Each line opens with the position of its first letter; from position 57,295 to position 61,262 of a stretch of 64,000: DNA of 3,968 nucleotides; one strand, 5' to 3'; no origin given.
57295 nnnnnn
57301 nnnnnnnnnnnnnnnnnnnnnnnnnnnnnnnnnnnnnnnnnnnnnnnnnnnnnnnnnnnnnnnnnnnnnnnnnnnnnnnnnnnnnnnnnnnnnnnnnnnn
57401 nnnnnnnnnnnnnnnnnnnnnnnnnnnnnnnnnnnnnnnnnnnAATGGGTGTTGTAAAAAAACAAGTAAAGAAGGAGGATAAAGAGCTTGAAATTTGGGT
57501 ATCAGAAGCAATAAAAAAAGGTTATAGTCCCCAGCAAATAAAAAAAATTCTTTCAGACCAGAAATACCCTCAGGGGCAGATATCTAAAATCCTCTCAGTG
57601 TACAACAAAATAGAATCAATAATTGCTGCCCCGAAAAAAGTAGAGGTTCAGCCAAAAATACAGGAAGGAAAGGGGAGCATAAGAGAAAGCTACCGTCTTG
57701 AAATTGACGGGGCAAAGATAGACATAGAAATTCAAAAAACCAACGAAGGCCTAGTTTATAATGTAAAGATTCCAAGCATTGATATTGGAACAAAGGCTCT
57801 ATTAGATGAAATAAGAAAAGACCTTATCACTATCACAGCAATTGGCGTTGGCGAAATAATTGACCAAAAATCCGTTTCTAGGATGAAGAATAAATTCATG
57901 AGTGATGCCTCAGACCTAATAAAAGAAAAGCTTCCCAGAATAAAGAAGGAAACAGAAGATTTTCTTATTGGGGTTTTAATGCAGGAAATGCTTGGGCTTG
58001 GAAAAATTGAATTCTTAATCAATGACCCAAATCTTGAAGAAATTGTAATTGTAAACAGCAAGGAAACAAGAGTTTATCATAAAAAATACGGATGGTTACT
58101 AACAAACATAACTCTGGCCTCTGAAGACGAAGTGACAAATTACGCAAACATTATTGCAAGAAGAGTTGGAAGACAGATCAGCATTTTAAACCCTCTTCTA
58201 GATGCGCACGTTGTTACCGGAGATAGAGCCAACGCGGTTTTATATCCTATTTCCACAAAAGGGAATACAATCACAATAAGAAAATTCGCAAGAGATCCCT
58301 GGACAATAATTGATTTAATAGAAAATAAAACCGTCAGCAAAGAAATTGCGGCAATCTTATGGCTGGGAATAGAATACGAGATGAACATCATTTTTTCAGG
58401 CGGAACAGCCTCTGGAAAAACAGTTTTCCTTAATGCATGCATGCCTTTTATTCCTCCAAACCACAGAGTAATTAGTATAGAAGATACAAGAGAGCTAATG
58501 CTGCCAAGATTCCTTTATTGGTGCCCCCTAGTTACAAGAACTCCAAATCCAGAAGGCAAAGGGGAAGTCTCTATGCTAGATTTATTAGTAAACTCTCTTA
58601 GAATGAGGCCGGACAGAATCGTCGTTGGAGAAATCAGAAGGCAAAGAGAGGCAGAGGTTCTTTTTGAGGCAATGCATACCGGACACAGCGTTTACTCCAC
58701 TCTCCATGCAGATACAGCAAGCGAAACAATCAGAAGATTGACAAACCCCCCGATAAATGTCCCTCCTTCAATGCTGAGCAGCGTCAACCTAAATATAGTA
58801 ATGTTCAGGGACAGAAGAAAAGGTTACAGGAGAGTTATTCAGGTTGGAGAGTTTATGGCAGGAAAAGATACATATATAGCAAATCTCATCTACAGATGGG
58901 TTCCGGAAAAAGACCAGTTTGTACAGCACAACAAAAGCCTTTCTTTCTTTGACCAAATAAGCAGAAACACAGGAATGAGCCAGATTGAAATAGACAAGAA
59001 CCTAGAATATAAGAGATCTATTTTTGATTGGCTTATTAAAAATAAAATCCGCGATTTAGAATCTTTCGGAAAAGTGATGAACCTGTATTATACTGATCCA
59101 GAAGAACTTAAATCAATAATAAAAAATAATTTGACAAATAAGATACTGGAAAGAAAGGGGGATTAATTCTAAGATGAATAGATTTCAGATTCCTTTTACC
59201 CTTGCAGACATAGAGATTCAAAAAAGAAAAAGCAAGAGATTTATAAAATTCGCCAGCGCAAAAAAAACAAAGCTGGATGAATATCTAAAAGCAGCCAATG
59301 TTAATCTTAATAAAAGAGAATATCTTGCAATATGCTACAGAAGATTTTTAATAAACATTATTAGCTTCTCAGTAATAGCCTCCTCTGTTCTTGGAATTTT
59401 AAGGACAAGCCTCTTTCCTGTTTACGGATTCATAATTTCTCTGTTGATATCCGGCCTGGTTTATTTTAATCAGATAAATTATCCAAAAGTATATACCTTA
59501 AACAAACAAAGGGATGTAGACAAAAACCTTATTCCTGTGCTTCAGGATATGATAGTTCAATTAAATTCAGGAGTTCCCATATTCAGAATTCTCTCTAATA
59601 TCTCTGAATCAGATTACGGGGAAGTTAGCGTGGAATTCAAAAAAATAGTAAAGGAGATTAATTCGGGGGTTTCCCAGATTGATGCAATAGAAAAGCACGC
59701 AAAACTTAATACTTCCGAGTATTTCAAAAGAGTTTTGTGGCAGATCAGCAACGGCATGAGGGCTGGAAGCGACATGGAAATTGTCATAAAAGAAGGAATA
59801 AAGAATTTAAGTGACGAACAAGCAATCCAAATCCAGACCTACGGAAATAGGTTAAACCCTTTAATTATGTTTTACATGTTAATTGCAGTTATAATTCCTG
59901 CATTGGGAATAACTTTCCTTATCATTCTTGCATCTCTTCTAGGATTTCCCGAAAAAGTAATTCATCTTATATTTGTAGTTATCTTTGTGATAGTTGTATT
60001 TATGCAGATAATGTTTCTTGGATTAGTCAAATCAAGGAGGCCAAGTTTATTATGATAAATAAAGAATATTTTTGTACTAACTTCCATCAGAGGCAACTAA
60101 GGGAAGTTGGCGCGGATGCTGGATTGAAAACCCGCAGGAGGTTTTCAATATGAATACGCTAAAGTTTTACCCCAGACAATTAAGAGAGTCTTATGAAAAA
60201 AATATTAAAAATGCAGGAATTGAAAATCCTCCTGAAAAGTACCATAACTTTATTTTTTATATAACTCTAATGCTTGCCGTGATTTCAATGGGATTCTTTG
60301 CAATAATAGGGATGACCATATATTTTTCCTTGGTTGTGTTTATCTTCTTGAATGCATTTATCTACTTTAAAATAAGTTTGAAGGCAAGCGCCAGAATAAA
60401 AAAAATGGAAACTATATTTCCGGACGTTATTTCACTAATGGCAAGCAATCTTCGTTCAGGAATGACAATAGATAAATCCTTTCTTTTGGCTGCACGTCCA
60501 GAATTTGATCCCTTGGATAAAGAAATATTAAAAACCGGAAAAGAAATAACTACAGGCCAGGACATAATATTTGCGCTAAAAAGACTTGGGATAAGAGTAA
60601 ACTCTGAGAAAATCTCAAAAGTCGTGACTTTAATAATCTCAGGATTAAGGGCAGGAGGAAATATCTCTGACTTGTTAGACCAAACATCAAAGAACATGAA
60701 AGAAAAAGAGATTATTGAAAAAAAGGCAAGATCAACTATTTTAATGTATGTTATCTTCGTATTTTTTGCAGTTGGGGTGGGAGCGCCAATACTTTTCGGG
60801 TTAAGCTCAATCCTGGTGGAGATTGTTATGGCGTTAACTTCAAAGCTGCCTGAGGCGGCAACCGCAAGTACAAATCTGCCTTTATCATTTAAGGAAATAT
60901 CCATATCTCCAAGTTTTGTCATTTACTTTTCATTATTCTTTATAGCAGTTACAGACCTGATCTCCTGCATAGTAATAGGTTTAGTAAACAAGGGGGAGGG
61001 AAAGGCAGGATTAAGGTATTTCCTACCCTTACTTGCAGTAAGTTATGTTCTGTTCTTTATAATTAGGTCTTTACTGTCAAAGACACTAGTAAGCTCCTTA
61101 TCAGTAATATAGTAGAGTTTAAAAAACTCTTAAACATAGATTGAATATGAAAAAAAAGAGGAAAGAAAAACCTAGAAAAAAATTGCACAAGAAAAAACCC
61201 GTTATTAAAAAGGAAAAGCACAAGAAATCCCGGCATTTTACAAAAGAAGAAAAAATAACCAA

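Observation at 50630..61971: Type IV pilus locus with split FlaJ, a KaiC-like ATPase and a vWA adhesin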

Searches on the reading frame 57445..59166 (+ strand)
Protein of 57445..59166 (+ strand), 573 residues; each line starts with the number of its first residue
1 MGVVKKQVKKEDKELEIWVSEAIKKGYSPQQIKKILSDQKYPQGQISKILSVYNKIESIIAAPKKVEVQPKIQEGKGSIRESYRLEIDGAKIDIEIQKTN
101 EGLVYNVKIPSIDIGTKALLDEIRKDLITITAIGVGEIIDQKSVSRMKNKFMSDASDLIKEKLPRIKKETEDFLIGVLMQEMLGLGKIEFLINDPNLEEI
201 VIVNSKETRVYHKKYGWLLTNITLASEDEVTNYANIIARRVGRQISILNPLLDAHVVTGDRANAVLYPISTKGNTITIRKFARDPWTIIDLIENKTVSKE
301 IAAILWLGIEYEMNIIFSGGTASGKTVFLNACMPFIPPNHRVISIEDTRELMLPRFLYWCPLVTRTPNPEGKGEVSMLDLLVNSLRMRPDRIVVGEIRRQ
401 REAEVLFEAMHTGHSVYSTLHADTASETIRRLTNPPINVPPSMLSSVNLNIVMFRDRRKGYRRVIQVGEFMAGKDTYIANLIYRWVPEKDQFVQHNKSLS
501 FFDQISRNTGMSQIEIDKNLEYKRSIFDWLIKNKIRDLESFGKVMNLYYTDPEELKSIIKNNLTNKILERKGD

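Call 3: search_protein_families(library=pfam, proteins=[window:57445-59166:+], max_evalue=0.1)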
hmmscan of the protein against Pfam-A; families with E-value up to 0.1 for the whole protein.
window:57445-59166:+ (573 aa): 3 families
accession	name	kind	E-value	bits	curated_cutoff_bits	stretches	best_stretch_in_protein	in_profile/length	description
PF00437.27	T2SSE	-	9.2e-34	117.1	24.9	1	268-446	100-267/370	Type II/IV secretion system protein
PF23989.1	PilB3_C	-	5.5e-05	23.7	27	1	488-555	1-66/83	PilB3-like, C-terminal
PF20613.4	HipA_2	-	0.0064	16.2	27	1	514-563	101-150/240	HipA-like kinase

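Call 8: find_encoding_contigs(protein=window:57445-59166:+, flank=10000, max_places=6)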
Protein window:57445-59166:+ (573 aa): 4 contigs read that carry it; 1 place shown.
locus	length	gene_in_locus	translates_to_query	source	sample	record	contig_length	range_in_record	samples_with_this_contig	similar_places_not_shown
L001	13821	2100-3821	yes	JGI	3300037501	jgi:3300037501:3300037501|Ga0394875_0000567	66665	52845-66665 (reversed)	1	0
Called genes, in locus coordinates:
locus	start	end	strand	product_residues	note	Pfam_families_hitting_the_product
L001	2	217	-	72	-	?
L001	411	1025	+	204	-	-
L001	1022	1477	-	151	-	-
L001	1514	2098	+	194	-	-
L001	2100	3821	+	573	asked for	PF00437:T2SSE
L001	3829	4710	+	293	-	PF00482:T2SSF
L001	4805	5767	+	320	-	PF00482:T2SSF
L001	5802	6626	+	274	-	PF13481:AAA_25, PF06745:ATPase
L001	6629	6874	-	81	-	-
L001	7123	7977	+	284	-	PF00892:EamA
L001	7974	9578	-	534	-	PF00118:Cpn60_TCP1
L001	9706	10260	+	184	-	PF00571:CBS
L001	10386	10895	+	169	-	-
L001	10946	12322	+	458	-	-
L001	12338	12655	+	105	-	-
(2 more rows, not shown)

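Call 10: find_homologous_proteins(query=window:57445-59166:+, max_evalue=1e-20)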
Query window:57445-59166:+ (573 aa): 7921 proteins with E <= 1e-20 among 8000 candidates; the best 120 are listed.
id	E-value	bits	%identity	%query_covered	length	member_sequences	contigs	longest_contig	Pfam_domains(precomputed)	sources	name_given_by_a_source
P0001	0.0e+0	1175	93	97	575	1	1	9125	PF00437.27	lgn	-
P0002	6.2e-283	957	75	98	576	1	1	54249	PF00437.27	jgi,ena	-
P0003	9.7e-280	947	73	99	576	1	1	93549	PF00437.27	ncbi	-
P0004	1.1e-279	946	73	98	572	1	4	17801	PF00437.27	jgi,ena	-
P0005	8.7e-278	940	75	98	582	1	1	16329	PF00437.27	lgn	-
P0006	3.6e-277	938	72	98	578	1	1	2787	PF00437.27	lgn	-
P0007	4.9e-277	938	72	98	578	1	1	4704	PF00437.27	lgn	-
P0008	2.4e-276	935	74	98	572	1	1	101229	PF00437.27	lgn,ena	-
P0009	3.3e-275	932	74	98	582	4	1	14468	PF00437.27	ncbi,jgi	-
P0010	1.8e-273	926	73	97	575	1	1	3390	PF23989.1,PF00437.27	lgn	-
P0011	3.5e-271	918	72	98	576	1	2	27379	PF00437.27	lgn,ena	-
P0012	2.1e-270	916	70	97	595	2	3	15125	PF00437.27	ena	-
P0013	2.6e-270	916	71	97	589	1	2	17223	PF00437.27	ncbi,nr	ncbi:Flp pilus assembly complex ATPase component TadA [Candidatus Pacearchaeota archaeon]|nr:Flp pil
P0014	2.7e-270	915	71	97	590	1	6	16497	PF00437.27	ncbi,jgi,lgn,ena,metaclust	metaclust:\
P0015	5.7e-270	914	71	98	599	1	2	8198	PF00437.27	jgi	jgi:archaeal flagellar protein FlaI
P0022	1.6e-266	903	69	98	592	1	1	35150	PF23989.1,PF00437.27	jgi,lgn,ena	-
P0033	1.3e-261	887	64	98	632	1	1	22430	PF23989.1,PF00437.27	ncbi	-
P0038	1.7e-259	880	78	86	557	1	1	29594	PF23989.1,PF00437.27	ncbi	-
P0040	2.1e-258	876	77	86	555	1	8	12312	PF23989.1,PF00437.27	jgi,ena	-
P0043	3.5e-257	872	76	86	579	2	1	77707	PF23989.1,PF00437.27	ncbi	-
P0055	1.2e-249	847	74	86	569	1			PF23989.1,PF00437.27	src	-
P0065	1.7e-246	837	74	86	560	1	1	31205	PF23989.1,PF00437.27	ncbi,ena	-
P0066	1.7e-246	837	74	86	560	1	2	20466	PF23989.1,PF00437.27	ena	-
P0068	4.5e-246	836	59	99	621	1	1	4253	PF23989.1,PF00437.27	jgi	-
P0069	1.1e-245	834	73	85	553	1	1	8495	PF23989.1,PF00437.27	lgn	-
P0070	4.5e-245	832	73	87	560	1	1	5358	PF23989.1,PF00437.27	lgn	-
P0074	2.0e-242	823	70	88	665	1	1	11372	PF23989.1,PF00437.27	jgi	-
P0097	3.6e-237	806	68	90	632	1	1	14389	PF23989.1,PF00437.27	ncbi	-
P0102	6.5e-235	799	68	86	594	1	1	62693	PF23989.1,PF00437.27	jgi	-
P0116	5.2e-232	789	71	82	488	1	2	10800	PF23989.1,PF00437.27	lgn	-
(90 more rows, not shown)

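Call 11: find_related_loci(query=window:57445-59166:+, collection=genome_contigs, flank=10000)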
Query window:57445-59166:+ (573 aa) in genome_contigs; peptide patterns used: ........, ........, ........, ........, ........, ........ (x = any residue, [..] = any of these).
600 stretches matched a pattern (row limit reached: there are more); 587 encode a relative of the query (tblastn E <= 1e-3); the best 80 are kept; 80 distinct loci.
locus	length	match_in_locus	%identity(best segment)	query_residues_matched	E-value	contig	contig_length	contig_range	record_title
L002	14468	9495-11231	73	6-573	0e+0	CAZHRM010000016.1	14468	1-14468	MAG TPA_asm: Candidatus Woesearchaeota archaeon isolate SRP178699_co3_42 genome assembly, contig: NODE_2165_length_14468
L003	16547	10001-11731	71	16-573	0e+0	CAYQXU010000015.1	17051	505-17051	MAG TPA_asm: Candidatus Woesearchaeota archaeon isolate SRP269290_co8_161 genome assembly, contig: NODE_561_length_17051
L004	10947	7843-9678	64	14-571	0e+0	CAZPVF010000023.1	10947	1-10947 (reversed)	MAG TPA_asm: Candidatus Woesearchaeota archaeon isolate binchicken_co19_623 genome assembly, contig: NODE_10297_length_1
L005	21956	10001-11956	70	5-572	0e+0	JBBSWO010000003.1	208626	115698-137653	MAG: Nanoarchaeota archaeon isolate H41-bin116_1 H41_bin116_1_000000000003, whole genome shotgun sequence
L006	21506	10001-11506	72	64-571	0e+0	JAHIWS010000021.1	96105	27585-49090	MAG: Nanoarchaeota archaeon isolate MM_PW_MetaG.mb.9 MM_PW_MetaG.mb.9_k141_541141, whole genome shotgun sequence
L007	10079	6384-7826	72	76-555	0e+0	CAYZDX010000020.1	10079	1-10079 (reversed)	MAG TPA_asm: Candidatus Woesearchaeota archaeon isolate binchicken_co19_568 genome assembly, contig: NODE_11482_length_1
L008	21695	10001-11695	62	6-562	0e+0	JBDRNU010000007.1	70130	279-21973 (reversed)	MAG: archaeon isolate MEGAHIT-group-1.914 k141_12457983, whole genome shotgun sequence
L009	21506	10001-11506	70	71-571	0e+0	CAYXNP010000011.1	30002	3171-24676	MAG TPA_asm: Candidatus Woesearchaeota archaeon isolate SRP050083_co1_23 genome assembly, contig: NODE_529_length_30002_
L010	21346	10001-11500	66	74-573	0e+0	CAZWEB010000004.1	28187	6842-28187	MAG TPA_asm: Candidatus Woesearchaeota archaeon isolate SRP178699_co1_446 genome assembly, contig: NODE_1832_length_2818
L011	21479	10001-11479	69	76-567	0e+0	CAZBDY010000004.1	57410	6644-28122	MAG TPA_asm: Candidatus Woesearchaeota archaeon isolate SRP141376_co1_202 genome assembly, contig: NODE_1421_length_5741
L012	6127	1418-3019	63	28-562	0e+0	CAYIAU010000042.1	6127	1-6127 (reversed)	MAG TPA_asm: Candidatus Woesearchaeota archaeon isolate ERP119705_co1_1063 genome assembly, contig: NODE_21335_length_61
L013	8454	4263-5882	62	39-562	0e+0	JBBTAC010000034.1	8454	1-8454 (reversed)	MAG: Nanoarchaeota archaeon isolate H41-bin062_1 H41_bin062_1_000000000034, whole genome shotgun sequence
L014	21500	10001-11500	64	72-570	0e+0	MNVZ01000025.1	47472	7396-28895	MAG: Candidatus Pacearchaeota archaeon CG1_02_39_14 cg1_0.2_scaffold_372_c, whole genome shotgun sequence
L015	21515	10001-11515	64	64-562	0e+0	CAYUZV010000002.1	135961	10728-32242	MAG TPA_asm: Candidatus Woesearchaeota archaeon isolate SRP141376_co1_307 genome assembly, contig: NODE_269_length_13596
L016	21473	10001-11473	65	81-570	0e+0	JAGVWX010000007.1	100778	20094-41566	Candidatus Pacearchaeota archaeon isolate RIFCSPHIGHO2_01_FULL_39_44 rifcsphigho2_01_scaffold_1935, whole genome shotgun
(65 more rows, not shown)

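Call 15: search_solved_structures(query=window:57445-59166:+, max_evalue=0.00001)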
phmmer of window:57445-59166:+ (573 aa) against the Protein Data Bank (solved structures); distinct sequences matched with E-value up to 0.00001: 33.
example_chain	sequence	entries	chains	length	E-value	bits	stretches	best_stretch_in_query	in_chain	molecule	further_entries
2oap_1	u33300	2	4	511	2.4e-69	237.3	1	174-554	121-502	Type II secretion system protein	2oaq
4ii7_A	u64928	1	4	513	6.8e-58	199.5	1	69-513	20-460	FlaI ATPase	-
4ihq_A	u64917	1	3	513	4.1e-57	196.9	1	69-513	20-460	FlaI ATPase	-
8rkd_E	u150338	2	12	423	1.2e-47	165.7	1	157-471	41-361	Pilus assembly ATPase CpaF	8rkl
8rjf_A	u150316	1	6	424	1.2e-47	165.7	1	157-471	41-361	Pilus assembly ATPase CpaF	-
9e24_A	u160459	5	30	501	2e-47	165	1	157-471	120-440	CpaF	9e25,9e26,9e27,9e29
6bge_A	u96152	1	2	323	7.5e-23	83.9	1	247-435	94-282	VirB11-like protein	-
1g6o_A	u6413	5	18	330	7.9e-23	83.8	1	247-435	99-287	CAG-ALPHA | virB11 homolog | Cag-alfa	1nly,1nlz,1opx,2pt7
2gza_A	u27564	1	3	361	2.8e-13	52.3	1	303-433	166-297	Type IV secretion system protein VirB11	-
2eyu_A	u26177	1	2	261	1.1e-10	43.8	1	315-441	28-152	twitching motility protein PilT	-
2ewv_A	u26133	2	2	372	3.2e-10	42.2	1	315-438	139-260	twitching motility protein PilT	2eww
2gsz_A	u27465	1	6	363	3.2e-10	42.2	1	315-439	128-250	twitching motility protein PilT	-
4pht_A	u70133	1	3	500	1.4e-09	40.1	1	315-453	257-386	General secretory pathway protein E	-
1p9r_A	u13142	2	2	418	5.4e-09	38.1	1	315-453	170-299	General secretion pathway protein E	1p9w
9n32_A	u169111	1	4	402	1.1e-08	37.2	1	313-433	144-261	PilU protein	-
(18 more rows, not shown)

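Call 20: search_protein_families(library=ncbifam, proteins=[window:57445-59166:+], max_evalue=0.01)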
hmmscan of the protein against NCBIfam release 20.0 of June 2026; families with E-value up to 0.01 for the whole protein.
window:57445-59166:+ (573 aa): 18 families
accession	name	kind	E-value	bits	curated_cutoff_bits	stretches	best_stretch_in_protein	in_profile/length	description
NF058587.1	archaellum_moto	equivalog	4e-89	299.7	550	1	143-546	105-515/527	archaellum flagellar ATPase motor FlaI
TIGR03819.1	heli_sec_ATPase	hypoth_equivalog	1.5e-51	175.6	373.15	1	176-432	43-297/340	TadA family conjugal transfer-associated ATPase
NF053672.1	bindosome_BasE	exception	7.5e-43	147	1000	1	92-551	51-510/512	bindosome assembly system ATPase subunit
TIGR02788.1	VirB11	equivalog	8.5e-40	136.7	249.95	2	298-433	130-263/308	P-type DNA transfer ATPase VirB11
TIGR02782.1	TrbB_P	equivalog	3e-34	118.7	304.55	1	180-467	7-290/303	P-type conjugative transfer ATPase TrbB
NF010475.0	PRK13900.1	equivalog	7.6e-32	110.7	389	1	296-432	144-279/333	type IV secretion system ATPase VirB11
NF010469.0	PRK13894.1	subfamily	1.4e-27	96.9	508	1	188-433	27-265/320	conjugal transfer ATPase TrbB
NF010407.0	PRK13833.1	subfamily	2.2e-23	83.2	499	1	235-444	67-271/323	conjugal transfer protein TrbB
NF041000.1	ATPase_ComGA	equivalog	7e-19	67.9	300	1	315-434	131-244/267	competence type IV pilus ATPase ComGA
NF010425.0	PRK13851.1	equivalog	7.7e-19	67.7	461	1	301-432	151-280/344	type IV secretion system protein VirB11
NF007755.0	PRK10436.1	equivalog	2e-15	56.4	617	1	315-453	222-351/465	type II secretion system protein GspE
TIGR02538.1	type_IV_pilB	equivalog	2e-15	56.4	675.65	1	315-451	319-447/564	type IV-A pilus assembly ATPase PilB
TIGR01420.1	pilT_fam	subfamily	2.6e-13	49.9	319.1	1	315-433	125-240/343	PilT/PilU family type 4a pilus ATPase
NF053534.1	T4PilAsmATPsTfpB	equivalog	1.8e-11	43.2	850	1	315-455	339-470/584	type IV pilus assembly ATPase TfpB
TIGR02533.1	type_II_gspE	equivalog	1.3e-10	40.6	630.25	1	315-452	246-374/486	type II secretion system ATPase GspE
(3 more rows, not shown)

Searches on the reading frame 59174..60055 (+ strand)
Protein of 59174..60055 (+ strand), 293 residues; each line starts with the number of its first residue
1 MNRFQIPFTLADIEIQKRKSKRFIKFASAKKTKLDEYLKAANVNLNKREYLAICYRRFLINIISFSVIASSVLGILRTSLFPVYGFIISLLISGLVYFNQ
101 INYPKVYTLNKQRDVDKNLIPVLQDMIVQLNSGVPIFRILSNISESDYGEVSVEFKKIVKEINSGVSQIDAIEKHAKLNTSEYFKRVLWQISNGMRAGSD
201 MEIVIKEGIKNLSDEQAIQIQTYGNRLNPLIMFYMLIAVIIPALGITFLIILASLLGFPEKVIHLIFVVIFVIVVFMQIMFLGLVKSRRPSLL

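Call 3: search_protein_families(library=pfam, proteins=[window:59174-60055:+], max_evalue=0.1)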
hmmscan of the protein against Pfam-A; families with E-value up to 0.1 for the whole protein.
window:59174-60055:+ (293 aa): 2 families
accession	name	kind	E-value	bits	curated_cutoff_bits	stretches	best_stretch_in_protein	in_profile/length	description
PF00482.28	T2SSF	-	5e-17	62.5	25.2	1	123-246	2-122/125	Type II secretion system (T2SS), protein F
PF20990.2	DUF2207_C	-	0.0077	16.4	33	0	169-279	91-186/247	Predicted membrane protein (DUF2207) C-terminal domain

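Call 17: search_solved_structures(query=window:59174-60055:+, max_evalue=1)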
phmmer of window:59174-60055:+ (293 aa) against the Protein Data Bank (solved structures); distinct sequences matched with E-value up to 1: 7.
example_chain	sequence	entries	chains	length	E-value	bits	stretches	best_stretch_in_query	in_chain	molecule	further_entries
6ez4_A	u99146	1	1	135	0.024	17.2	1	99-157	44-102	RNA polymerase II-associated protein 3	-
6fm8_A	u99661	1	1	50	0.1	15.2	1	103-145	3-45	RNA polymerase II-associated protein 3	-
9rsm_A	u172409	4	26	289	0.12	15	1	78-172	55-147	Leukocidin/Hemolysin toxin family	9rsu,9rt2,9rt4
6fo1_G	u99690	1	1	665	0.35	13.4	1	100-157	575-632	RNA polymerase II-associated protein 3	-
44bv_A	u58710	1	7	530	0.49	12.9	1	108-211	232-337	Iota toxin component Ib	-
3stx_A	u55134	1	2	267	1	11.9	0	173-268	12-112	Methylketone synthase 1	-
3stt_A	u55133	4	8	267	1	11.9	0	173-268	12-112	Methylketone synthase I | Methylketone synthase 1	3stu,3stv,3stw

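Call 20: search_protein_families(library=ncbifam, proteins=[window:59174-60055:+], max_evalue=0.01)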
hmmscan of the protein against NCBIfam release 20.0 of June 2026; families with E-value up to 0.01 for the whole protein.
window:59174-60055:+ (293 aa): 3 families
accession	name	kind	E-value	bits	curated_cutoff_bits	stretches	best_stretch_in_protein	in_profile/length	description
NF046075.1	UpsF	equivalog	1.4e-10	40.5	400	1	54-279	29-246/484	membrane pilin protein UpsF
NF004705.1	PRK06041.1-3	equivalog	8.7e-06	24.9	400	1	114-282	2-171/465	archaellar assembly protein ArlJ/FlaJ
NF033435.1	S-layer_Clost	equivalog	0.0055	15.6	650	1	128-224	13-111/728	S-layer protein SlpA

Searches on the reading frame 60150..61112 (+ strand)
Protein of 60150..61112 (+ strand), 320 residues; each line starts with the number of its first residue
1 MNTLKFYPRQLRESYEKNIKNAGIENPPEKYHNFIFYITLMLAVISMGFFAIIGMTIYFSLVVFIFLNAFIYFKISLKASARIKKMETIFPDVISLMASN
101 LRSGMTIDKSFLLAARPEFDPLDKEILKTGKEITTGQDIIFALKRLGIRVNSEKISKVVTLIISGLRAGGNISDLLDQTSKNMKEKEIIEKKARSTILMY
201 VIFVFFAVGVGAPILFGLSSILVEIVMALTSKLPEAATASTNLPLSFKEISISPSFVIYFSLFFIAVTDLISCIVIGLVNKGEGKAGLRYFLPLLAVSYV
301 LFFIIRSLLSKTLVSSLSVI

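Call 4: search_protein_families(library=pfam, proteins=[window:60150-61112:+], max_evalue=0.1)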
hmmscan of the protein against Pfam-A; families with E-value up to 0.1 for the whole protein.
window:60150-61112:+ (320 aa): 2 families
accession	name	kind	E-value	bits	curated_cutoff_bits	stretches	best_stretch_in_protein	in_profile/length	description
PF00482.28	T2SSF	-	1.5e-15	57.7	25.2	1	94-216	2-121/125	Type II secretion system (T2SS), protein F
PF02238.20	COX7a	-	0.028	15.3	22.1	0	190-214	20-44/53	Cytochrome c oxidase subunit VII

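Call 20: search_protein_families(library=ncbifam, proteins=[window:60150-61112:+], max_evalue=0.01)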
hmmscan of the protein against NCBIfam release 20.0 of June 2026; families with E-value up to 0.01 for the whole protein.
window:60150-61112:+ (320 aa): 2 families
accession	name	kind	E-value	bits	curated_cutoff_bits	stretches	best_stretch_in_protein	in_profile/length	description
NF004705.1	PRK06041.1-3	equivalog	2.3e-06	26.8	400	1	36-312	192-461/465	archaellar assembly protein ArlJ/FlaJ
NF010304.0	PRK13741.1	equivalog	0.0029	17.6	173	1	182-229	96-143/171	conjugal transfer entry exclusion protein TraS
